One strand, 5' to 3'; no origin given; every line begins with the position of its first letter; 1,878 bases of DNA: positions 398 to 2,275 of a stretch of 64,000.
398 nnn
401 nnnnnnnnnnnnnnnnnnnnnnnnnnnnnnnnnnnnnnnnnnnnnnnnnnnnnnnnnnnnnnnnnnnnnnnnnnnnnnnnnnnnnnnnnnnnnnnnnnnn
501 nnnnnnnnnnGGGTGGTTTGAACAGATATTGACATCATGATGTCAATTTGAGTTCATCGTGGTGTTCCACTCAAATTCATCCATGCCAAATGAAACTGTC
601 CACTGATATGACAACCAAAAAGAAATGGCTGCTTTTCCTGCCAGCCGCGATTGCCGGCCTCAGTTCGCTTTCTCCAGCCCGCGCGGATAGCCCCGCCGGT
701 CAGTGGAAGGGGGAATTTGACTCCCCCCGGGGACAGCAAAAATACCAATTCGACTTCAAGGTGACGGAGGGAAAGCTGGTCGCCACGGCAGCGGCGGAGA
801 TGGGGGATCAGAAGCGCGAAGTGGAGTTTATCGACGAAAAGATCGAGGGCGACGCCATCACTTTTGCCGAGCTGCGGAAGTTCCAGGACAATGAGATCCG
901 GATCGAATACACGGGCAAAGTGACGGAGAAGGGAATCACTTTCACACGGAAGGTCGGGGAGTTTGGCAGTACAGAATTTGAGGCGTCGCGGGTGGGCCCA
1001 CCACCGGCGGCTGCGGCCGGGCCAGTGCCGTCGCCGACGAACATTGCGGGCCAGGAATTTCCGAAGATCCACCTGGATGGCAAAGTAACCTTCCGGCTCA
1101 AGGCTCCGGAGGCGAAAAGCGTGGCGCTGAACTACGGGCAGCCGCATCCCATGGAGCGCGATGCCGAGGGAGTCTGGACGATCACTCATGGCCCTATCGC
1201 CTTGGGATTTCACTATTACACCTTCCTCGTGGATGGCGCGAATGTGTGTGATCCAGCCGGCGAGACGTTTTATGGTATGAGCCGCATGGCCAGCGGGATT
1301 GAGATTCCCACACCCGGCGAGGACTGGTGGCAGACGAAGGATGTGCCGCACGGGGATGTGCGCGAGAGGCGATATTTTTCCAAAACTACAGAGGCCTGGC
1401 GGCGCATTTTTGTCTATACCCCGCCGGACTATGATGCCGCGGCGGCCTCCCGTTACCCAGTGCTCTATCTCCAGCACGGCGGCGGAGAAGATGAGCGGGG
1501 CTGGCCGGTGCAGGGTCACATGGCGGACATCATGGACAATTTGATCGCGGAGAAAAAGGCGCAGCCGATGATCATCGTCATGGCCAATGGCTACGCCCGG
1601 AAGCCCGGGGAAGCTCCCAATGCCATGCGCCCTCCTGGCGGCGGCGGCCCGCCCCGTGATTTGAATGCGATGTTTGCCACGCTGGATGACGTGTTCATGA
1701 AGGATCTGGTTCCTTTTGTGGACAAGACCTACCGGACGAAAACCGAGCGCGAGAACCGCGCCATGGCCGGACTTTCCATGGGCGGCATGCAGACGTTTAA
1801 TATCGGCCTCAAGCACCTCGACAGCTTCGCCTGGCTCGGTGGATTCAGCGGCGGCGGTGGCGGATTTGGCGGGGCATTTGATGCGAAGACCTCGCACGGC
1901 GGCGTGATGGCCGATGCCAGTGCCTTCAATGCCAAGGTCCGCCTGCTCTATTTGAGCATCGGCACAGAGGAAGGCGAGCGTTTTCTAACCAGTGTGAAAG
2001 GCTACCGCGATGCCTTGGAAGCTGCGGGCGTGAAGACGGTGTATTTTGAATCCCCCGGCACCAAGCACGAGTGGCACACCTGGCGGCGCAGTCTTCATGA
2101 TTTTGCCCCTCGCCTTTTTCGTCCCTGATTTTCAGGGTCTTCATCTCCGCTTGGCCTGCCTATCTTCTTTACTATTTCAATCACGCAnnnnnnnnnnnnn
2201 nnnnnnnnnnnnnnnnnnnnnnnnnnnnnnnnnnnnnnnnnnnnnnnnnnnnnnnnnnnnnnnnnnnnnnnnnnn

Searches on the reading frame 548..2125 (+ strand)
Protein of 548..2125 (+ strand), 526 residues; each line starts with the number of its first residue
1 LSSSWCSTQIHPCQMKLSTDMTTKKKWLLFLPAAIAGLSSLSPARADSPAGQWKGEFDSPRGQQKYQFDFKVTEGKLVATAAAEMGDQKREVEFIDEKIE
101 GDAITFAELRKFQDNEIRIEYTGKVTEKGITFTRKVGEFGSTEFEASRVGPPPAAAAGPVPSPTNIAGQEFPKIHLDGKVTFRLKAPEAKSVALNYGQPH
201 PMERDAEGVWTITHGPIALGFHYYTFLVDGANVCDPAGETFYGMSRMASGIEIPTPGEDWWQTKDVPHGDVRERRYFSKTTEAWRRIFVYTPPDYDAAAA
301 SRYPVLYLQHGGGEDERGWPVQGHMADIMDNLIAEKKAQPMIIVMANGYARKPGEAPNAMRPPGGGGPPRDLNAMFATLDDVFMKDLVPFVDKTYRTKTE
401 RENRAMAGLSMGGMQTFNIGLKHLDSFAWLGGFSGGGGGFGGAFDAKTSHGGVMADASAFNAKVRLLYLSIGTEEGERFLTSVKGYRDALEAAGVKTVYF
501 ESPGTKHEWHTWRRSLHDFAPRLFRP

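Call 4: search_protein_families(library=pfam, proteins=[window:548-2125:+], max_evalue=0.01)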
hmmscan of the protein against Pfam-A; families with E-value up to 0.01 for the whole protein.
window:548-2125:+ (526 aa): 2 families
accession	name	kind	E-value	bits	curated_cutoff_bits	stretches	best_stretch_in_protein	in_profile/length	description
PF00756.26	Esterase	-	1.9e-18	67.6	22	1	278-519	1-247/251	Putative esterase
PF12146.15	Hydrolase_4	-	0.005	16.6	27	1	381-427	56-101/239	Serine aminopeptidase, S33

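Call 5: search_protein_families(library=ncbifam, proteins=[window:548-2125:+], max_evalue=0.01)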
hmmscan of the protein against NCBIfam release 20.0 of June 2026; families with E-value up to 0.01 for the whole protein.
window:548-2125:+ (526 aa): 5 families
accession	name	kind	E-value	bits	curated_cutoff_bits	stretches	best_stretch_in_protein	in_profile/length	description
NF041944.1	Xylase_Ferestase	equivalog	1.1e-78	265.2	1200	1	160-525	351-694/694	bifunctional endo-1,4-beta-xylanase/feruloyl esterase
NF007758.0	PRK10439.1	equivalog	1.5e-07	30.8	222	1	384-518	274-405/418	enterochelin esterase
TIGR02402.1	trehalose_TreZ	equivalog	0.00019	19.9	538.8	1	181-240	2-63/545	malto-oligosyltrehalose trehalohydrolase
NF058612.1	GTNG0744Estse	equivalog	0.0053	16.7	450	0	270-427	7-146/242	GTNG_0744 family esterase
TIGR02103.1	pullul_strch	subfamily_domain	0.0094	14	697.6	0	168-229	129-193/900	pullulanase-type alpha-1,6-glucosidase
